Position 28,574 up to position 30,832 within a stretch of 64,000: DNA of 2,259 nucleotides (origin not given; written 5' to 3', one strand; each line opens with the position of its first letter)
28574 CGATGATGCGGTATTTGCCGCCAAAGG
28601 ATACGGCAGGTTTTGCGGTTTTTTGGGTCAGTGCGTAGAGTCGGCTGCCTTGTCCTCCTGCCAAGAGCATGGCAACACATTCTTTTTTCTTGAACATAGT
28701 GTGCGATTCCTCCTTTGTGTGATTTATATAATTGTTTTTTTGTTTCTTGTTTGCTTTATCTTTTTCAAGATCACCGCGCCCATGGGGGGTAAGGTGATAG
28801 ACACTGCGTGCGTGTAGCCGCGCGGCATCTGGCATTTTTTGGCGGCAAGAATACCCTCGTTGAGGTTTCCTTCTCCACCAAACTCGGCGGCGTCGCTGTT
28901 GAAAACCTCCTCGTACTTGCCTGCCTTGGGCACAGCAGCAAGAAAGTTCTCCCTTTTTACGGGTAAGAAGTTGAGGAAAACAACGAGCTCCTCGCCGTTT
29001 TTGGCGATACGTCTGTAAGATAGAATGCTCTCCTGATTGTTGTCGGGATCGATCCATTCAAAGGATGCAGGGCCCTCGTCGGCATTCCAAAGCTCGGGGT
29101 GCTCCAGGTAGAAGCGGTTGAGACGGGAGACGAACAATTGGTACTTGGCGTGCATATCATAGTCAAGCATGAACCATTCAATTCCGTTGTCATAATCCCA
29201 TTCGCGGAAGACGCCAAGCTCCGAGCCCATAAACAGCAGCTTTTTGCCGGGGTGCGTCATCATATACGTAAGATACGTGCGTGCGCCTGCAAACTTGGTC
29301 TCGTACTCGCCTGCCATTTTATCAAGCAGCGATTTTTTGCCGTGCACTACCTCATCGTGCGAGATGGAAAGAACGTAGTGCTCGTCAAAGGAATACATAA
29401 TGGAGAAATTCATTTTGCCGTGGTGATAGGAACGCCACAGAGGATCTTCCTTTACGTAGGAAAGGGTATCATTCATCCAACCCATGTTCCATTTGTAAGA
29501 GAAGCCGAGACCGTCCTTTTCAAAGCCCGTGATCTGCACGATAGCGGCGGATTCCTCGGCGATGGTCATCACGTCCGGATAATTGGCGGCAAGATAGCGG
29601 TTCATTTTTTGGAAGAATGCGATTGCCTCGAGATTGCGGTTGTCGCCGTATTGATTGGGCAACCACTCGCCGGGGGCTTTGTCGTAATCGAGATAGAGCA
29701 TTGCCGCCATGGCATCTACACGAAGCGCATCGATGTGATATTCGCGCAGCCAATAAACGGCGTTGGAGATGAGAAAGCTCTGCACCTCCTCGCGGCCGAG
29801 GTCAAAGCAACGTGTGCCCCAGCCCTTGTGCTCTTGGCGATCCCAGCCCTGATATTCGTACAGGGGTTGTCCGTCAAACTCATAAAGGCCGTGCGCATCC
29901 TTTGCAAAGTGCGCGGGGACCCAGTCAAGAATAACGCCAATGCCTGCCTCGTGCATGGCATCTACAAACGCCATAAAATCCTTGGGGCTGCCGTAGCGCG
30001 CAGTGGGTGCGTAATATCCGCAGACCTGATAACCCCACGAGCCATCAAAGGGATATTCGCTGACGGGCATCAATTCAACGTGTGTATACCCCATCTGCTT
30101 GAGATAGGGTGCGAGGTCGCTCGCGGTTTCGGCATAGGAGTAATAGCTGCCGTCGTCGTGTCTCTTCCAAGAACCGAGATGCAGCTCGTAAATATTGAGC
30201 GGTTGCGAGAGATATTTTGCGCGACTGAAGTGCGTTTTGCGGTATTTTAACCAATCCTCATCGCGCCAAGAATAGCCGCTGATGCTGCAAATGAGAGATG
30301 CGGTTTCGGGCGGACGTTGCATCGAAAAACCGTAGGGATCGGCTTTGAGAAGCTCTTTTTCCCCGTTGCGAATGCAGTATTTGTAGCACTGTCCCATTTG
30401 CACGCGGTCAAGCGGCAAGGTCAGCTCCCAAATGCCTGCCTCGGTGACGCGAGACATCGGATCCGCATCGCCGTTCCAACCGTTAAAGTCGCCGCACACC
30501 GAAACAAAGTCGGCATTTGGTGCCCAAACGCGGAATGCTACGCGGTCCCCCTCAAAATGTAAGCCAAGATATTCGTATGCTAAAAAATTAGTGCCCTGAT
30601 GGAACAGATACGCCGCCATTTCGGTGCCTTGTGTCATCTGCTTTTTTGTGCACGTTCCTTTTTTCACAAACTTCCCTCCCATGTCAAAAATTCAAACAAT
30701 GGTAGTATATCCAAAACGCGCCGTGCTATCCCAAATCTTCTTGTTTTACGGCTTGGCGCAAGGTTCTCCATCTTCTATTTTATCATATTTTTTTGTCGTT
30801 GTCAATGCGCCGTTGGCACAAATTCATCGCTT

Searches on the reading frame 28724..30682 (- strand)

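Call 23: search_protein_families(library=pfam, proteins=[window:28724-30682:-])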
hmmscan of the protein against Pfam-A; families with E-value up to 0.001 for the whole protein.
window:28724-30682:- (652 aa): 4 families
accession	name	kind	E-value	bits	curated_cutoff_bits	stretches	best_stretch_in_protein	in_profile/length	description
PF02922.24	CBM_48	-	7.4e-22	77.9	22.4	1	39-118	2-83/83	Carbohydrate-binding module 48 (Isoamylase N-terminal domain)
PF02806.24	Alpha-amylase_C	-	4.2e-17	62.7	21.2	1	543-640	1-93/95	Alpha amylase, C-terminal all-beta domain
PF00128.31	Alpha-amylase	-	7.3e-16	58.9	22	2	192-263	26-96/446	Alpha amylase, catalytic domain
PF22019.2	GlgB_N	-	0.00019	21.9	27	1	36-117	17-94/94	alpha-1,4-glucan branching enzyme GlgB, N-terminal domain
